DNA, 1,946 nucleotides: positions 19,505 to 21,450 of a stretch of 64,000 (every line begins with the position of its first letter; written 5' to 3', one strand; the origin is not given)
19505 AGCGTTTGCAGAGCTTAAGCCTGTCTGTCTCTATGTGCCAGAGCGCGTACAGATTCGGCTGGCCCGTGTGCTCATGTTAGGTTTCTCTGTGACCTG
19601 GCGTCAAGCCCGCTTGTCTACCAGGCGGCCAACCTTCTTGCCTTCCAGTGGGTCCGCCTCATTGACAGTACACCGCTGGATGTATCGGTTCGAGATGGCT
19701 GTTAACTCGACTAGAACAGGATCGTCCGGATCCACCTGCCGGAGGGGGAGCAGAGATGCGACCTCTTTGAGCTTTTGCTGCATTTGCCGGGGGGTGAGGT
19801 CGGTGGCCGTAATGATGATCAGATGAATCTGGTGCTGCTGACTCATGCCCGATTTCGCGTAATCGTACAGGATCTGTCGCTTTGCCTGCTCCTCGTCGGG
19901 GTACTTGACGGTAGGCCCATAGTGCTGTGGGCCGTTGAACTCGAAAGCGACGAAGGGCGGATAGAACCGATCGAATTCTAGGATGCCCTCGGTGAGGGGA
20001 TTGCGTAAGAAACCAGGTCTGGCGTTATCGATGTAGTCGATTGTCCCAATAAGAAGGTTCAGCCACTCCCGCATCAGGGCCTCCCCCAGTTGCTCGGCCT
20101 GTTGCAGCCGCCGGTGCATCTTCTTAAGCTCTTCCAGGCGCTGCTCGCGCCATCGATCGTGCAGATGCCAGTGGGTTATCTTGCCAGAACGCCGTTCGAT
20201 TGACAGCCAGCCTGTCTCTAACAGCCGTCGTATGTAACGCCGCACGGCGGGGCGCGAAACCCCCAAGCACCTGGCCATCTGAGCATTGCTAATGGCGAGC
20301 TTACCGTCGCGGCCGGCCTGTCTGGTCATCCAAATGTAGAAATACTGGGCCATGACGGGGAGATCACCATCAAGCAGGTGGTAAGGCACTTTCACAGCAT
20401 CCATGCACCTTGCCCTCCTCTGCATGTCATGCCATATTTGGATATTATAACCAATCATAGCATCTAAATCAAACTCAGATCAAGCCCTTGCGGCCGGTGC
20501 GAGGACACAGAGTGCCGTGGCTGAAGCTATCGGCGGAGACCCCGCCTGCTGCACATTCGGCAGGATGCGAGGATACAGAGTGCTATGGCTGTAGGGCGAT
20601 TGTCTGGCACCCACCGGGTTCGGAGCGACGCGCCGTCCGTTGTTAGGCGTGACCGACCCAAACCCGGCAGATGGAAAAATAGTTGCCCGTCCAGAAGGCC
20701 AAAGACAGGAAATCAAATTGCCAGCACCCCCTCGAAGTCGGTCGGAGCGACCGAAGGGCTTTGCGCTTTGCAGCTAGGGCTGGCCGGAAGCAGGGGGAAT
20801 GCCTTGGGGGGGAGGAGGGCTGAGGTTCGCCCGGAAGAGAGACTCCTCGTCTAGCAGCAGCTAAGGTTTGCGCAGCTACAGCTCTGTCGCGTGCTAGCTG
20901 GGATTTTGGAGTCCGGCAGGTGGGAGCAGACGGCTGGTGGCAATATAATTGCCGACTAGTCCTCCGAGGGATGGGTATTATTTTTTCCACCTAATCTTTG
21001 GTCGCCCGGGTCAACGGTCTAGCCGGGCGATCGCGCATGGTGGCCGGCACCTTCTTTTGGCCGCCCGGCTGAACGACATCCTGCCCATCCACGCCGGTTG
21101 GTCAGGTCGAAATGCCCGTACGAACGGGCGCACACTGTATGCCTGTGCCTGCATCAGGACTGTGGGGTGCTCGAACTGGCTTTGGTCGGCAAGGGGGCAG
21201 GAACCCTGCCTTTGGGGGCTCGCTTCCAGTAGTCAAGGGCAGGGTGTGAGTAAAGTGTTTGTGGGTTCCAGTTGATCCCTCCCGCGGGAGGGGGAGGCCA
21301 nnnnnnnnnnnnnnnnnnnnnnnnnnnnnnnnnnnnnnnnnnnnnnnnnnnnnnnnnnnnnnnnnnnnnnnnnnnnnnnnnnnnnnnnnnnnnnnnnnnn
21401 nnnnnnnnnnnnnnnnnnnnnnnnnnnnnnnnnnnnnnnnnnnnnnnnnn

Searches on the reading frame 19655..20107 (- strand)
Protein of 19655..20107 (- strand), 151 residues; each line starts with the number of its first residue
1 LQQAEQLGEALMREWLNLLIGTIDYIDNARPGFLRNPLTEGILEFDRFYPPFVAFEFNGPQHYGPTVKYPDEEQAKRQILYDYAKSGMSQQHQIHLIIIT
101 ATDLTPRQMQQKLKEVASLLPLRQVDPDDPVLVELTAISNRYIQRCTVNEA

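Call 103: search_solved_structures(query=window:19655-20107:-, max_evalue=10, show_alignments=2)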
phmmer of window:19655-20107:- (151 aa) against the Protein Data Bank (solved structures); distinct sequences matched with E-value up to 10: 1.
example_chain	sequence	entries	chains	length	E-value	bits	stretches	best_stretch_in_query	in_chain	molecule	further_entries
2lta_A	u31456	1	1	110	6.9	9.9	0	68-95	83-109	De novo designed protein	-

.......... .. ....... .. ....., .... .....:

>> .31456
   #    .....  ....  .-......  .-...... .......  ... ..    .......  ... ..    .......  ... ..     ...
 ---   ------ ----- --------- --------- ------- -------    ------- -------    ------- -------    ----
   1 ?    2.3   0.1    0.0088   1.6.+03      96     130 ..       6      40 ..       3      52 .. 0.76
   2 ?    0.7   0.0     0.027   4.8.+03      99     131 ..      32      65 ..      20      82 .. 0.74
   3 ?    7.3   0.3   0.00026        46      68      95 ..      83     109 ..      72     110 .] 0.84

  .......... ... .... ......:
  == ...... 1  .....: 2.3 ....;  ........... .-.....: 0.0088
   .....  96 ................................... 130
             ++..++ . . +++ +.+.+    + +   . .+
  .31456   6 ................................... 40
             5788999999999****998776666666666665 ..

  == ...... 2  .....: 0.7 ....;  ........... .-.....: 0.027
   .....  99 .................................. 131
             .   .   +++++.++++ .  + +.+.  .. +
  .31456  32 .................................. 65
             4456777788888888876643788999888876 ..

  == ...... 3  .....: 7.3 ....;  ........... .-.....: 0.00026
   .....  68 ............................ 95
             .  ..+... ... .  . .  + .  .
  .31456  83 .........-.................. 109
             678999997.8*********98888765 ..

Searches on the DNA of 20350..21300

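Call 8: search_rna_families(source=window, start=20350, end=21300, threshold=evalue, max_evalue=10, show_alignments=3)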
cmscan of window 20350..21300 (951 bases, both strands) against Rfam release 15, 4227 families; matches with E-value up to 10: 2.
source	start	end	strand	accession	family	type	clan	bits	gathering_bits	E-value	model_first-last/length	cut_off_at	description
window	21070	21169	+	RF02246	Six3os1_1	Gene; lncRNA;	-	16.8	50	0.42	1-87/87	no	Six3os1 conserved region 1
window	21139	21257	-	RF02042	HOTTIP_3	Gene; lncRNA;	-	7.7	50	2.9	198-353/353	no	HOXA transcript at the distal tip, conserved region 3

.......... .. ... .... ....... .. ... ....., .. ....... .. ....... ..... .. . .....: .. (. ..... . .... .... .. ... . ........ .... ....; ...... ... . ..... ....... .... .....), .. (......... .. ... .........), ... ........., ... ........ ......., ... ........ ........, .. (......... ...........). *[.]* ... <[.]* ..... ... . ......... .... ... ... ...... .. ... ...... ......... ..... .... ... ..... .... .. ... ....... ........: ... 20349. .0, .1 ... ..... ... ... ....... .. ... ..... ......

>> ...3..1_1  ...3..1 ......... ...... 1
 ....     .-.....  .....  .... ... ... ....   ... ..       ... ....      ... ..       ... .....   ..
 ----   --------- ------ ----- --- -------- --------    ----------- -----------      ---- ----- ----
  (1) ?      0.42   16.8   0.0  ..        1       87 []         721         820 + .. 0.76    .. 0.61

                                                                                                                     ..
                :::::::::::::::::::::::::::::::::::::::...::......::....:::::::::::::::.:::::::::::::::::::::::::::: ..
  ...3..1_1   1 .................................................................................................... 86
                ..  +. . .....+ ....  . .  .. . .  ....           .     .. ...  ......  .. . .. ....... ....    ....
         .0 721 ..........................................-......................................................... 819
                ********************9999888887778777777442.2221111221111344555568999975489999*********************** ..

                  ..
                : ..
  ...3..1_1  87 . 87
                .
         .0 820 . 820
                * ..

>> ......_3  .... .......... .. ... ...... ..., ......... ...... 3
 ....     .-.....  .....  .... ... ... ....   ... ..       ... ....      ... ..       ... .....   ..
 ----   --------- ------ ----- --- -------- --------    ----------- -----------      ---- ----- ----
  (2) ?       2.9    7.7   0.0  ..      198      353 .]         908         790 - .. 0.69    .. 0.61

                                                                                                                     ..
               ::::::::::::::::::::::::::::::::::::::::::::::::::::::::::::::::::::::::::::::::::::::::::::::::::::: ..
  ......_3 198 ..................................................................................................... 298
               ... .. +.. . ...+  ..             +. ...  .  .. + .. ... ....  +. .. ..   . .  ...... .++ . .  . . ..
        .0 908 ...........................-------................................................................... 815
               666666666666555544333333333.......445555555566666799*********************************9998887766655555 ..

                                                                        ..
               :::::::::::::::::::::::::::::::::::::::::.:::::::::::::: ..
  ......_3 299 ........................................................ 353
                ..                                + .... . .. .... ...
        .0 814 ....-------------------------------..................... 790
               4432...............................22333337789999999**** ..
